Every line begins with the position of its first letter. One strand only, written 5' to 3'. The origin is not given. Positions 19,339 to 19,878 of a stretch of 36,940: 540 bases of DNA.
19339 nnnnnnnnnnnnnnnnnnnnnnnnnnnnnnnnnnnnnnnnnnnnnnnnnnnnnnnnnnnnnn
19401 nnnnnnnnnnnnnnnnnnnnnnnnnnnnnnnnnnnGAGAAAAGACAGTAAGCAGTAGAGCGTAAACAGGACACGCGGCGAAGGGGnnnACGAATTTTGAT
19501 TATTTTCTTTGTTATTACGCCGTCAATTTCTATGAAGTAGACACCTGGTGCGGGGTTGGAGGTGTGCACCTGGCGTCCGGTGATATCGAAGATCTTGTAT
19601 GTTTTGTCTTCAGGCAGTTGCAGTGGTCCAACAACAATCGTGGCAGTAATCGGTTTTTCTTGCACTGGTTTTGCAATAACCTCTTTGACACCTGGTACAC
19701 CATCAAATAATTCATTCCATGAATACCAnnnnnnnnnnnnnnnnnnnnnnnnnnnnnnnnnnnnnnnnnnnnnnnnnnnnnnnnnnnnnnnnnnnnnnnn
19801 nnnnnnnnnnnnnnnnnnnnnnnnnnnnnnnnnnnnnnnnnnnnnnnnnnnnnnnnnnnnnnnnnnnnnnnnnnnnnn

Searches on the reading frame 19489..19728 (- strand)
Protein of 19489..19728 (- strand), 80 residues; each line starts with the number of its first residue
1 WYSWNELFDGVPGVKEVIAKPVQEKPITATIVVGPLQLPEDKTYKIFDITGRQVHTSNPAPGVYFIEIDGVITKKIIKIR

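Call 27: find_homologous_proteins(query=window:19489-19728:-, max_evalue=0.001)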
Query seq(80 aa) (80 aa): 2 proteins with E <= 0.001 among 3 candidates.
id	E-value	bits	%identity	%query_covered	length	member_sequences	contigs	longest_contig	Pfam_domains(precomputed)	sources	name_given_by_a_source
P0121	6.2e-12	63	68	66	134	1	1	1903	-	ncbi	-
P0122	9.0e-11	60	64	66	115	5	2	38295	-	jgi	-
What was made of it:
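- Tried and rejected: A short C-terminal-domain query gave 2 hits (call 27).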

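Call 45: find_encoding_contigs(protein=P0122, flank=10000, max_places=10)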
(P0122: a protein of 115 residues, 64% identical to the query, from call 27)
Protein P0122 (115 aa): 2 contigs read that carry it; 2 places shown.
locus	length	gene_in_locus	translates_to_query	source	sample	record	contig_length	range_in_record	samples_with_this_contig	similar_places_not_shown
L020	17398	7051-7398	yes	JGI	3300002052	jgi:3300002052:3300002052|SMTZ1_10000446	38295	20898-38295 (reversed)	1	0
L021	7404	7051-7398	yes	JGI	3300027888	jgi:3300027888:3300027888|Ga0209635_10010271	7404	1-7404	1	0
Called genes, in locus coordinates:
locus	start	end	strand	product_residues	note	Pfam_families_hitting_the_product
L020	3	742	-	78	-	?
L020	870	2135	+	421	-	PF00932:LTD (weak), PF13585:CHU_C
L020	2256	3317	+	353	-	PF01571:GCV_T, PF08669:GCV_T_C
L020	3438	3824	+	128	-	PF01597:GCV_H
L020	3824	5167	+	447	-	PF02347:GDC-P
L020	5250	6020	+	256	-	PF00149:Metallophos (weak), PF13277:YmdB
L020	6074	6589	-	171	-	PF00881:Nitroreductase, PF14512:TM1586_NiRdase (weak), PF00881:Nitroreductase, PF14512:TM1586_NiRdase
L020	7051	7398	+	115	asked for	-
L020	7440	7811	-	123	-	-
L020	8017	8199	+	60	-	-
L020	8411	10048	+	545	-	-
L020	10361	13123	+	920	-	PF21445:ADDB_N (weak), PF13361:UvrD_C (weak), PF12705:PDDEXK_1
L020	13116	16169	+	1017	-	PF00580:UvrD-helicase, PF13245:AAA_19 (faint), PF13361:UvrD_C, PF13538:UvrD_C_2 (weak)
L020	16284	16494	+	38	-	-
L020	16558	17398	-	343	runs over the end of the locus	PF00437:T2SSE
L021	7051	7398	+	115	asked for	-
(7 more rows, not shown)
